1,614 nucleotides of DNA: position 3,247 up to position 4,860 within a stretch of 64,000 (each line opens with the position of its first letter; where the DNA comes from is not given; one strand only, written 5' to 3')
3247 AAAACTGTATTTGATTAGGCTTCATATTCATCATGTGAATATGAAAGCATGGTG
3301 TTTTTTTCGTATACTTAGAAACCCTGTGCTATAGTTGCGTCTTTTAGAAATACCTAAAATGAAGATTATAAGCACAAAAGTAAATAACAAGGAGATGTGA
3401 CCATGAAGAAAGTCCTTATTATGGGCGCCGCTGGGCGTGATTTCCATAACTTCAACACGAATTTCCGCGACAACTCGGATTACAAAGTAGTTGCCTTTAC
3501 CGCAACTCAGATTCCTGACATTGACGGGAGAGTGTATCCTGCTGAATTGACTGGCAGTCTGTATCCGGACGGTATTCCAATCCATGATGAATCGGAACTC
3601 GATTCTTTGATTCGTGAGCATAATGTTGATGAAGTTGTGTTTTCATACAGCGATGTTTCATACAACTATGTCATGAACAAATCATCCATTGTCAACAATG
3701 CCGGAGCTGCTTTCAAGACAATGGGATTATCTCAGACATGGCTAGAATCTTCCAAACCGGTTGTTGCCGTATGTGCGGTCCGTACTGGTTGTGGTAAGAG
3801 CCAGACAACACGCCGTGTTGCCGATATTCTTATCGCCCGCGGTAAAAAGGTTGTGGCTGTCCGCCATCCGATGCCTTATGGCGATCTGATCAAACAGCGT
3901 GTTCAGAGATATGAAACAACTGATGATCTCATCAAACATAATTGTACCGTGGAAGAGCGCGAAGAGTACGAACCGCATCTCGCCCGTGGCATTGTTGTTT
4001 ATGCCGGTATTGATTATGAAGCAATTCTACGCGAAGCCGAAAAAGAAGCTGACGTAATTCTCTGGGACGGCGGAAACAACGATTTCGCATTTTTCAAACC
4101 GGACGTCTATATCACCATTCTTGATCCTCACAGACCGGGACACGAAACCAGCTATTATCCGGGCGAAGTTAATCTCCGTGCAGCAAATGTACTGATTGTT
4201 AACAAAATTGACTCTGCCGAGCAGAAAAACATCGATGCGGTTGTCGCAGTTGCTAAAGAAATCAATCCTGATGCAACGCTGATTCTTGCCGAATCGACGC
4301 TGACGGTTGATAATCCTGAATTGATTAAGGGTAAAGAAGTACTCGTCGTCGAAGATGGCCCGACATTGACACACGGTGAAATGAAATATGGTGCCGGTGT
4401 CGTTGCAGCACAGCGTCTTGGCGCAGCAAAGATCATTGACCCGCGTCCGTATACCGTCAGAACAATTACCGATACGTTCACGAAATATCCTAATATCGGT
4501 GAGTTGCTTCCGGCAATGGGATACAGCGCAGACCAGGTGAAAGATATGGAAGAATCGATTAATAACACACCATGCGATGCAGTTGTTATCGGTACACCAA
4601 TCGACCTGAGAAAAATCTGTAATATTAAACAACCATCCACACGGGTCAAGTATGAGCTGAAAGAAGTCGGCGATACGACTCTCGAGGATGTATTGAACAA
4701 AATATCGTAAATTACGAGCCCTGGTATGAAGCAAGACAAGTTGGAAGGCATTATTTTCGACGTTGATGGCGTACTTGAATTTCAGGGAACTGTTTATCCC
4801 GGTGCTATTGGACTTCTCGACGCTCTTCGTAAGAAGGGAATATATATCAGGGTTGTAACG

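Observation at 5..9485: Candidate 'amidino shuttle': amidinotransferase coupled to the arginine synthetase (ArcE-OTC-carbamate kinase) pathway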

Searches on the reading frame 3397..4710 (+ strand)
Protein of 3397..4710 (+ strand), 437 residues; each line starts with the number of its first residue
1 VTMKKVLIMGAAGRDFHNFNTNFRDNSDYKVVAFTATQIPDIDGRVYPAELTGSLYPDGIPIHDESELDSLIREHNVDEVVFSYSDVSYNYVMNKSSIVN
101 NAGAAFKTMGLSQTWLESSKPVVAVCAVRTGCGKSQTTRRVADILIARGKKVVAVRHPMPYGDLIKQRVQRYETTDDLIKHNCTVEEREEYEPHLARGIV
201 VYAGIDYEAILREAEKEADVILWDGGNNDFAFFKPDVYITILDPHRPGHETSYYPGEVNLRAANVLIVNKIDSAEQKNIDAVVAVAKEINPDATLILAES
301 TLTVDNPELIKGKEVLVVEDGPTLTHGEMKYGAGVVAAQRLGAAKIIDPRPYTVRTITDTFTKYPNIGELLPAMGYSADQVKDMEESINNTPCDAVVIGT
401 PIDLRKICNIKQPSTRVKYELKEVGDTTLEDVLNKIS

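Call 3: search_protein_families(library=pfam, proteins=[window:3397-4710:+])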
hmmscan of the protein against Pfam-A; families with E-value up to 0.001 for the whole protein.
window:3397-4710:+ (437 aa): 1 family
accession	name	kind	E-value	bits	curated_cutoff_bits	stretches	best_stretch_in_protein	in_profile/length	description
PF02492.25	cobW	-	0.00033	20.7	20.7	1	233-295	113-178/180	CobW/HypB/UreG, nucleotide-binding domain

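Call 4: search_protein_families(library=ncbifam, proteins=[window:3397-4710:+])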
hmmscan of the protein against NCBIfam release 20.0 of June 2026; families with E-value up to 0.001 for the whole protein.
window:3397-4710:+ (437 aa): 0 families

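Call 6: search_protein_families(library=pfam, proteins=[window:3397-4710:+], max_evalue=10)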
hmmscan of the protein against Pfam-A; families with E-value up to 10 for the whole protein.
window:3397-4710:+ (437 aa): 3 families
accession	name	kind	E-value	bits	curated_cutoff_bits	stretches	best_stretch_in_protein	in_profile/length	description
PF02492.25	cobW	-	0.00033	20.7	20.7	1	233-295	113-178/180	CobW/HypB/UreG, nucleotide-binding domain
PF02223.23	Thymidylate_kin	-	0.018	15.2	27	1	131-198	6-80/185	Thymidylate kinase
PF03976.20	PPK2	-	0.21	11.6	22.3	1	110-159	20-69/229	Polyphosphate kinase 2 (PPK2)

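Call 8: search_solved_structures(query=window:3397-4710:+, max_evalue=1, show_alignments=1)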
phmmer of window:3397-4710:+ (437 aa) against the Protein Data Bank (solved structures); distinct sequences matched with E-value up to 1: 7.
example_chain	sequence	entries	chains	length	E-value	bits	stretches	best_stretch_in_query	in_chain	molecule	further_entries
9sxb_A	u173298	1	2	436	1.2e-05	27.5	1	212-322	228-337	Cyclic 2,3-diphosphoglycerate synthetase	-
1tmf_3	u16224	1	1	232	0.58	12.1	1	16-64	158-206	THEILER'S MURINE ENCEPHALOMYELITIS VIRUS (SUBUNIT VP3)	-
5llf_A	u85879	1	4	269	0.85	11.6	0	113-159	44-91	Polyphosphate kinase 2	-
5llb_C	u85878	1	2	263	0.86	11.5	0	113-159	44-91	Polyphosphate kinase 2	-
5ll0_A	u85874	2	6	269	0.88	11.5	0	113-159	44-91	Polyphosphate kinase 2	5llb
4yeg_A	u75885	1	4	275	0.9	11.5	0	113-159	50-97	Polyphosphate kinase 2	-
1tme_3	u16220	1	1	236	0.96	11.4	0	19-65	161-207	THEILER'S MURINE ENCEPHALOMYELITIS VIRUS (SUBUNIT VP3)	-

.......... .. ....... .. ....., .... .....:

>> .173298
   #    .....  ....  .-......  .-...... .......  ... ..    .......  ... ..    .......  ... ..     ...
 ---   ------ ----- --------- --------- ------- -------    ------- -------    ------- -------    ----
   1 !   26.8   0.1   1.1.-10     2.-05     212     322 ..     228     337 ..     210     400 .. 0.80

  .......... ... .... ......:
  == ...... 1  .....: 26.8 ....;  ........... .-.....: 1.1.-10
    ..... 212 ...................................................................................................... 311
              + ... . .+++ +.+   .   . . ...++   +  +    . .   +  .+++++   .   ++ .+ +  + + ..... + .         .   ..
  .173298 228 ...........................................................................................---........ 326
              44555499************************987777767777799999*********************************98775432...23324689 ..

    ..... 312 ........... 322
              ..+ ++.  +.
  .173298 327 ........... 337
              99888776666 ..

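Call 23: find_homologous_proteins(query=window:3397-4710:+, max_evalue=0.00001)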
Query window:3397-4710:+ (437 aa): 8000 proteins with E <= 0.00001 among 8000 candidates; the best 120 are listed.
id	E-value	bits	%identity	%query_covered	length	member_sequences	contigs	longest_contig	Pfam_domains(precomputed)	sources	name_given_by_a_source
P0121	2.0e-290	981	100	100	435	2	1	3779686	-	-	-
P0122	3.3e-275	930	94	100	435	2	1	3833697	-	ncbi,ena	-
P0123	2.3e-273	924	94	100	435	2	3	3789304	-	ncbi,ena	-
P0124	6.9e-255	863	87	100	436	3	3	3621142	-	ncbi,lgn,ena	-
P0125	6.1e-238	808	80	99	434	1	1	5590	-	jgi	-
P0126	4.7e-236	801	78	99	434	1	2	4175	PF02492.26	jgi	-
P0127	5.9e-235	798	78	99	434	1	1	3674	PF02492.26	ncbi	-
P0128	8.1e-235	797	78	99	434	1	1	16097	PF02492.26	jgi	-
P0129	1.6e-234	796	78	99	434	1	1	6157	PF02492.26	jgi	-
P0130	1.8e-234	796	78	99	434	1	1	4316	PF02492.26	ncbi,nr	ncbi:MAG: GTPase [Candidatus Aminicenantes bacterium]|nr:GTPase [Candidatus Aminicenantes bacterium]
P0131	2.8e-234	796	79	99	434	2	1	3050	PF02492.26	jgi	-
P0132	1.8e-233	793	78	99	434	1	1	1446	PF02492.26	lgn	-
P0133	2.2e-233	793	79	99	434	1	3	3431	PF02492.26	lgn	-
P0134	2.6e-233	792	77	99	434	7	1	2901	PF02492.26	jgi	-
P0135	5.4e-233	791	78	99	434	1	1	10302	-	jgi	jgi:predicted GTPase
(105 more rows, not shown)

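Call 33: find_related_loci(query=window:3397-4710:+, collection=genome_contigs, flank=8000)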
Query window:3397-4710:+ (437 aa) in genome_contigs; peptide patterns used: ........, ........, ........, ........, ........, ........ (x = any residue, [..] = any of these).
600 stretches matched a pattern (row limit reached: there are more); 596 encode a relative of the query (tblastn E <= 1e-3); the best 80 are kept; 80 distinct loci.
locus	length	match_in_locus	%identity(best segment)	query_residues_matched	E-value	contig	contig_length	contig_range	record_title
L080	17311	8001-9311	94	1-437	0e+0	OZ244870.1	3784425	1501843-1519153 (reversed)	MAG: bacterium isolate 1787d5c2-f835-4e51-9542-216dbc25d184 genome assembly, chromosome: 1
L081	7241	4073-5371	75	4-436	0e+0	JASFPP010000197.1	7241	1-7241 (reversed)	MAG: Candidatus Aminicenantes bacterium isolate D0819M58metaG_sub_Bin_184 D0819M58metaG_FD_scaffold_1222_c1, whole genom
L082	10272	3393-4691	70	1-433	0e+0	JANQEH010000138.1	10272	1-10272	MAG: bacterium isolate PL23a_bin.125 k99_5203838, whole genome shotgun sequence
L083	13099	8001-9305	69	1-435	0e+0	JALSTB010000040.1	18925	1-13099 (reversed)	MAG: Melioribacteraceae bacterium isolate 356-308_metabat2_scaf2bin.084 356-308_scaffold_1654_c1, whole genome shotgun s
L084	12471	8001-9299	67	1-433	0e+0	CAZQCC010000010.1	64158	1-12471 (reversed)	MAG TPA_asm: uncultured Ignavibacterium sp. isolate binchicken_co269_87 genome assembly, contig: NODE_400_length_64158_c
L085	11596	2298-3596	67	1-433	0e+0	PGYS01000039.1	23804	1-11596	MAG: Ignavibacteriae bacterium HGW-Ignavibacteriae-3 bjp_ig2158_scaffold_794, whole genome shotgun sequence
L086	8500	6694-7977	67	6-433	0e+0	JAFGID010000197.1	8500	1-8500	MAG: Ignavibacteriales bacterium isolate Zod_Metabat.179 k87_5941665, whole genome shotgun sequence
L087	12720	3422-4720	67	1-433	0e+0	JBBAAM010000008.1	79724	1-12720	MAG: Melioribacteraceae bacterium isolate SO_2017_GW3_42 scaffold_309_c1_OW296A_2017, whole genome shotgun sequence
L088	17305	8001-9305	66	1-435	0e+0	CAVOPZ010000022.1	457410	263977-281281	MAG: uncultured Ignavibacteriaceae bacterium isolate MFD00032.bin.2.47 genome assembly, contig: contig_40731, whole geno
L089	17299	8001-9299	66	1-433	0e+0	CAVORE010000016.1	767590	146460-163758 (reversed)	MAG: uncultured Ignavibacteriaceae bacterium isolate MFD09964.bin.2.250 genome assembly, contig: contig_4700, whole geno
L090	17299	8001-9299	66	1-433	0e+0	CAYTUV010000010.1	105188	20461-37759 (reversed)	MAG TPA_asm: uncultured Melioribacter sp. isolate binchicken_co191_177 genome assembly, contig: NODE_211_length_105188_c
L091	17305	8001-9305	64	1-435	0e+0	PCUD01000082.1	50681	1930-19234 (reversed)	MAG: Ignavibacteriales bacterium CG18_big_fil_WC_8_21_14_2_50_31_20 CG18_scaffold_256_c, whole genome shotgun sequence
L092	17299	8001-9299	64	1-433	0e+0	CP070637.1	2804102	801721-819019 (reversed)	MAG: Ignavibacterium sp. isolate bin94 chromosome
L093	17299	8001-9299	65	1-433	0e+0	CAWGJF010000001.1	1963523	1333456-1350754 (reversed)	MAG: uncultured Ignavibacteriales bacterium isolate MFD05684.bin.1.68 genome assembly, contig: contig_37389, whole genom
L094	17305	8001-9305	65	1-435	0e+0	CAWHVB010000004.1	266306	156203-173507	MAG: uncultured Ignavibacteria bacterium isolate MFD02416.bin.1.237 genome assembly, contig: contig_47739, whole genome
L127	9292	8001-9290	63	5-434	0e+0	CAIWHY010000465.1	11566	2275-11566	MAG: uncultured Thermoleophilia bacterium isolate Umea3_bin-0017 genome assembly, contig: bin-0017:465/568, whole genome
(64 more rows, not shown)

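Call 53: search_protein_representatives(protein=window:3397-4710:+)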
Query: 437 residues. Proteins with E-value up to 0.001 (for the whole library): 3588; up to 1e-10: 2302; up to 1e-30: 625. The best 150 are listed.
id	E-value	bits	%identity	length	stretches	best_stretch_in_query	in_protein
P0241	4.5e-179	612.1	61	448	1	2-434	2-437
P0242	1.8e-146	504.7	56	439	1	4-409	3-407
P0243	3.8e-145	500.3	52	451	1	4-434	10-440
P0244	2.3e-137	474.7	51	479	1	4-430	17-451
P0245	9.2e-133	459.5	52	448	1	4-422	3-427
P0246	2.9e-124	431.5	46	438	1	3-431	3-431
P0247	6.3e-124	430.4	48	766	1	5-434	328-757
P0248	3.9e-122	424.5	48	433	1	3-432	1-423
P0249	1.5e-121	422.6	67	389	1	9-273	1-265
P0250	2.7e-121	421.7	43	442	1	3-433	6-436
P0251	1.3e-119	416.2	59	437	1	2-317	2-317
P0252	1.5e-115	402.8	49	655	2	40-434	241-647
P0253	2.1e-113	395.8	49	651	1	5-435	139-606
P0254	8.1e-112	390.5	44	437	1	3-435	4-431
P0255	1.7e-111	389.5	63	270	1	1-268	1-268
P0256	2.2e-111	389.1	45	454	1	3-430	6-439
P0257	1.1e-109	383.4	44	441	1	3-434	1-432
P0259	1.6e-109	383.0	44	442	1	4-425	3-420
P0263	1.3e-104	366.8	42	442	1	9-426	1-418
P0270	2.6e-102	359.2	44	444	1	4-425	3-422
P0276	2.8e-96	339.3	40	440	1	4-423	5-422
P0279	2.0e-93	329.9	44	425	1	3-420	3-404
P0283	2.4e-90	319.8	38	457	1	1-430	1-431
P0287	1.6e-88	313.8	42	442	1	3-420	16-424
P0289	2.7e-87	309.7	41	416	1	3-421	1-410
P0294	1.8e-85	303.7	40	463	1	9-407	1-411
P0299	9.2e-84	298.1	36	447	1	3-435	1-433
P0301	2.2e-83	296.8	37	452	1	4-434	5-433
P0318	2.1e-74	267.3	41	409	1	3-423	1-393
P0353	2.6e-65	237.3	36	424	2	3-331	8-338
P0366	7.7e-64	232.5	34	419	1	3-435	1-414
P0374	4.8e-62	226.5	37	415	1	5-433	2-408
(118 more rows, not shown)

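Call 54: list_cluster_members(proteins=[P0250, P0254, P0257, P0259, P0263, P0270, P0276, P0283, P0299, P0301])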
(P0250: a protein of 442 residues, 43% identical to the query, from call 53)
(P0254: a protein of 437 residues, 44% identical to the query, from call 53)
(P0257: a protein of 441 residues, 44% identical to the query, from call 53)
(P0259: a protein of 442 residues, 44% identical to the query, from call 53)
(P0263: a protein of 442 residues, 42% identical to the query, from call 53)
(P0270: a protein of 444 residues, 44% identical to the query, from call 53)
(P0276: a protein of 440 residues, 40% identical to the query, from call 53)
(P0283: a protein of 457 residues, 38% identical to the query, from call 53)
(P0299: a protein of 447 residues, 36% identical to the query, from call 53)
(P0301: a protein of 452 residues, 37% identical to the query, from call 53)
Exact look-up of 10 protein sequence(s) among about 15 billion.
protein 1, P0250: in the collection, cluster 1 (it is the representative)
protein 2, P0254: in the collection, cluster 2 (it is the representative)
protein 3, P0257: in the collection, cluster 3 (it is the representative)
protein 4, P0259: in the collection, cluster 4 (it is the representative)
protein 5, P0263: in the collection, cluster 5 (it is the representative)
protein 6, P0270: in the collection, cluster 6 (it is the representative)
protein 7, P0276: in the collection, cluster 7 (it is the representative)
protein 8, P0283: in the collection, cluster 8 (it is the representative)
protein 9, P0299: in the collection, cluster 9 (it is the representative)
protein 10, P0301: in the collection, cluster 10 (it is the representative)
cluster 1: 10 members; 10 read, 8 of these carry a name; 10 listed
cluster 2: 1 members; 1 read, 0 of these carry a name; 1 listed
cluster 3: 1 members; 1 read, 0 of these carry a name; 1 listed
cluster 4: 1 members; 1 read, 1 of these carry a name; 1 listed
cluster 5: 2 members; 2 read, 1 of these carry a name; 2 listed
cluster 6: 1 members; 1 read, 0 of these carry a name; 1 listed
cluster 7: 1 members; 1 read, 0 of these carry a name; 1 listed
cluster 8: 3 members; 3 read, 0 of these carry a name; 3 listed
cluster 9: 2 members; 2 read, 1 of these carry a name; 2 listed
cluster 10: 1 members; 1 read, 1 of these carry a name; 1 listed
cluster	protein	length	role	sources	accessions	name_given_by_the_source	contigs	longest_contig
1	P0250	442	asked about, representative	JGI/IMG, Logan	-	predicted GTPase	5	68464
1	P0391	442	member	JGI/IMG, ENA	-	predicted GTPase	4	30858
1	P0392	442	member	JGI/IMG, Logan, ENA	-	predicted GTPase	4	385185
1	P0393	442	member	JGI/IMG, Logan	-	predicted GTPase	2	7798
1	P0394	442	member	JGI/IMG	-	predicted GTPase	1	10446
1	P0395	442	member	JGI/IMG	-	predicted GTPase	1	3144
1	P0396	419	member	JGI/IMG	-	predicted GTPase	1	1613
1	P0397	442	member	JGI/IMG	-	predicted GTPase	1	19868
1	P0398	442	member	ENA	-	-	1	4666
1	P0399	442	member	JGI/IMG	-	-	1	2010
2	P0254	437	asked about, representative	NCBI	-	-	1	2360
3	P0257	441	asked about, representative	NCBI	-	-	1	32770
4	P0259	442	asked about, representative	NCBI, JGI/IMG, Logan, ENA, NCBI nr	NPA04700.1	MAG: GTPase [Crenarchaeota archaeon] | GTPase [Thermoproteota archaeon]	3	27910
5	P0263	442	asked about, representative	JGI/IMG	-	-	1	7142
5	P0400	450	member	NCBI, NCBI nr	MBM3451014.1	MAG: GTPase [Armatimonadetes bacterium] | GTPase [Armatimonadota bacterium]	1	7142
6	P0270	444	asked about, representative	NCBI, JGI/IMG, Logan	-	-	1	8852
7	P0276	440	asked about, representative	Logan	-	-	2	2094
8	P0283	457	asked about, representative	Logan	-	-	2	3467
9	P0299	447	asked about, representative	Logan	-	-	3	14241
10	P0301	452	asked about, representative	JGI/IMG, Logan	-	predicted GTPase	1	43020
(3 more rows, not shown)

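Call 55: list_cluster_members(proteins=[P0246, P0256, P0287, P0294, P0353, P0366, P0374, P0289, P0318, P0279])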
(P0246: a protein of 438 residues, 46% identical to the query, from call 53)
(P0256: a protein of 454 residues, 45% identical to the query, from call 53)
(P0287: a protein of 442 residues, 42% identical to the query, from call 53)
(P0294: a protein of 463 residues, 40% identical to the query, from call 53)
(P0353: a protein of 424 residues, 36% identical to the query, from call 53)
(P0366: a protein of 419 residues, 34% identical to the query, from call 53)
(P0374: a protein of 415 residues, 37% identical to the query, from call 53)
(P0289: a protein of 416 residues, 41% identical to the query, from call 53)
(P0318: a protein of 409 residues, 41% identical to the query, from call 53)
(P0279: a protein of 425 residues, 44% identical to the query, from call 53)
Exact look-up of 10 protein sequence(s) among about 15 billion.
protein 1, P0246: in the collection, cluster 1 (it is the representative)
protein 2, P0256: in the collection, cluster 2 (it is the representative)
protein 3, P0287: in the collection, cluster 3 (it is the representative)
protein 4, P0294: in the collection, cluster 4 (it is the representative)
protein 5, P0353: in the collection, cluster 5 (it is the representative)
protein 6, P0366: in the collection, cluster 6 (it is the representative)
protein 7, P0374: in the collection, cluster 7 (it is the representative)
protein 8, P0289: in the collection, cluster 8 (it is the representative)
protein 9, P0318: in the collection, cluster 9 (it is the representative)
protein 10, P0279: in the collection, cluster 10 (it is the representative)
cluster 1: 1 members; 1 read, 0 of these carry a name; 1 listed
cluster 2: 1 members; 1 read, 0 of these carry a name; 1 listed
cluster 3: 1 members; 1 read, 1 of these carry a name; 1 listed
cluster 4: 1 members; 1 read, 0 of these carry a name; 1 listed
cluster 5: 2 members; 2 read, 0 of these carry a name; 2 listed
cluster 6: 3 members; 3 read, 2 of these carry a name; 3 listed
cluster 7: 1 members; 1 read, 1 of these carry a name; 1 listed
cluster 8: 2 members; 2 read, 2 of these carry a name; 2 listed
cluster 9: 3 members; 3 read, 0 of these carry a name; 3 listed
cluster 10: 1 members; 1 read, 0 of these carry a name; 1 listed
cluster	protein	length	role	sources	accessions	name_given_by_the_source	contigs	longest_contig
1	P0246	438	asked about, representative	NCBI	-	-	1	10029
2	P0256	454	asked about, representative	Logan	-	-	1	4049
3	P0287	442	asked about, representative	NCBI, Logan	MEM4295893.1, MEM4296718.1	MAG: hypothetical protein QXS91_03750 [Candidatus Anstonellales archaeon]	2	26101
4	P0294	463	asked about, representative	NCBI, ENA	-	-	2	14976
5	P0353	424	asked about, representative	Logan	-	-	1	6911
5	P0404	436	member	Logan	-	-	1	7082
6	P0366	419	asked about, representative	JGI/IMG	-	-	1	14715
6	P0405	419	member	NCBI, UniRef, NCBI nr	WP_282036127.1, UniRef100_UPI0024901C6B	hypothetical protein [Saccharicrinis aurantiacus] | hypothetical protein n=1 Tax=Saccharicrinis aurantiacus TaxID=1849719 RepID=UPI0024901C6B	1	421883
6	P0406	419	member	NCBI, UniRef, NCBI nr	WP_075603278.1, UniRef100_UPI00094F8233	hypothetical protein [Saccharicrinis aurantiacus] | hypothetical protein n=1 Tax=Saccharicrinis aurantiacus TaxID=1849719 RepID=UPI00094F8233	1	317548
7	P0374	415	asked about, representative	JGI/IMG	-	predicted GTPase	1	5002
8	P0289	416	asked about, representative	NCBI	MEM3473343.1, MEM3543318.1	MAG: GTPase [archaeon]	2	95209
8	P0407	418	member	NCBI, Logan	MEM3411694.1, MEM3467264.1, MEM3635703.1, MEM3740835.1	MAG: GTPase [archaeon]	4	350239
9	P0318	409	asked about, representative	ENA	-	-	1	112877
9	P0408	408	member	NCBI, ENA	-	-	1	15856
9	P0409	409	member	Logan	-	-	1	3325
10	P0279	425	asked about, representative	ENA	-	-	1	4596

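Call 57: find_related_loci(query=A1, collection=genome_contigs, flank=4000)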
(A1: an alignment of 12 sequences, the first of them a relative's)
Query A1 (442 aa) in genome_contigs; peptide patterns used: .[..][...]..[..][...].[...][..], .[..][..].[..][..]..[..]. (x = any residue, [..] = any of these).
600 stretches matched a pattern (row limit reached: there are more); 592 encode a relative of the query (tblastn E <= 1e-3); the best 80 are kept; 80 distinct loci.
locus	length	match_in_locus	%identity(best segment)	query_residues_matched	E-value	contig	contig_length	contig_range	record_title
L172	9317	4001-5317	53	3-438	3e-157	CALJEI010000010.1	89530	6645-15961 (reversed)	MAG: uncultured Ignisphaera sp. isolate S1_Bin_METABAT__310_1 genome assembly, contig: c_000001731382, whole genome shot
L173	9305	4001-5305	55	3-433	3e-150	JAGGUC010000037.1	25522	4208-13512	MAG: Desulfurococcales archaeon isolate AUK064 PB_MBMC_018_c_000000000045, whole genome shotgun sequence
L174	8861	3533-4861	53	1-436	5e-149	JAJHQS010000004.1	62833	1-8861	MAG: Desulfurococcaceae archaeon isolate Bin S21 scaffold_71_c1, whole genome shotgun sequence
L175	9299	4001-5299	53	3-432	9e-149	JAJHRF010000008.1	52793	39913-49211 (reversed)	MAG: Desulfurococcaceae archaeon isolate Bin S23 scaffold_20_c1, whole genome shotgun sequence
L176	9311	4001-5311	52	1-434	9e-142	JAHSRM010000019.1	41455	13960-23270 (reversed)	MAG: Candidatus Benthortus lauensis isolate T2-175 k151_256135, whole genome shotgun sequence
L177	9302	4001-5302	52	3-432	2e-140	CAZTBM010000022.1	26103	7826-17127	MAG TPA_asm: uncultured Desulfurococcales archaeon isolate SRP141552_co1_235 genome assembly, contig: NODE_697_length_26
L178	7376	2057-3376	49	3-438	9e-139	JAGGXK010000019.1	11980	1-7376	MAG: Desulfurococcales archaeon isolate AUK150 PB_MBMC_104_c_000000000226, whole genome shotgun sequence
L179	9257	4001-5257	51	1-416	2e-134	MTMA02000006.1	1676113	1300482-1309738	MAG: Candidatus Scotarchaeum otlingeri isolate JdFR-13 NRA7_88_2_length_1676113_cov_34, whole genome shotgun sequence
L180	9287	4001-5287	51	3-427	7e-132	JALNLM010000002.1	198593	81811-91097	MAG: Candidatus Geocrenenecus huangii isolate ZZQ.bins.13.201803 NODE_41_length_198593_cov_22.351551, whole genome shotg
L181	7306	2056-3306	50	1-416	2e-131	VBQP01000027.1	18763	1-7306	MAG: Thermoplasmata archaeon isolate M8_bin1702 scaffold4634, whole genome shotgun sequence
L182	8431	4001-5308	51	2-433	1e-130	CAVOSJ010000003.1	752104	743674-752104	MAG: Nitrospirota bacterium isolate MFD00008.bin.1.129 genome assembly, contig: contig_24148, whole genome shotgun seque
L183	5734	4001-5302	50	4-433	2e-130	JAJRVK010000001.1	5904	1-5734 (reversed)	MAG: archaeon isolate Dive96_bin10.379 k141_53206, whole genome shotgun sequence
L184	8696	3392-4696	49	3-432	2e-130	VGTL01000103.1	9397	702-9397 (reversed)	MAG: Methanobacteriota archaeon isolate M_DeepCast_200m_m1_298 M_DeepCast_200m_m1_298_Ga0194113_10013713, whole genome s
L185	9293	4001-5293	49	3-429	2e-129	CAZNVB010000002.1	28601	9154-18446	MAG TPA_asm: uncultured Eubacteriales bacterium isolate SRP231805_co4_44 genome assembly, contig: k141_35976, whole geno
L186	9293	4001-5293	48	4-430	2e-131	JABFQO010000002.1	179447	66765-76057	Candidatus Bathyarchaeota archaeon A05DMB-4 NODE_57_length_179447_cov_19.307544, whole genome shotgun sequence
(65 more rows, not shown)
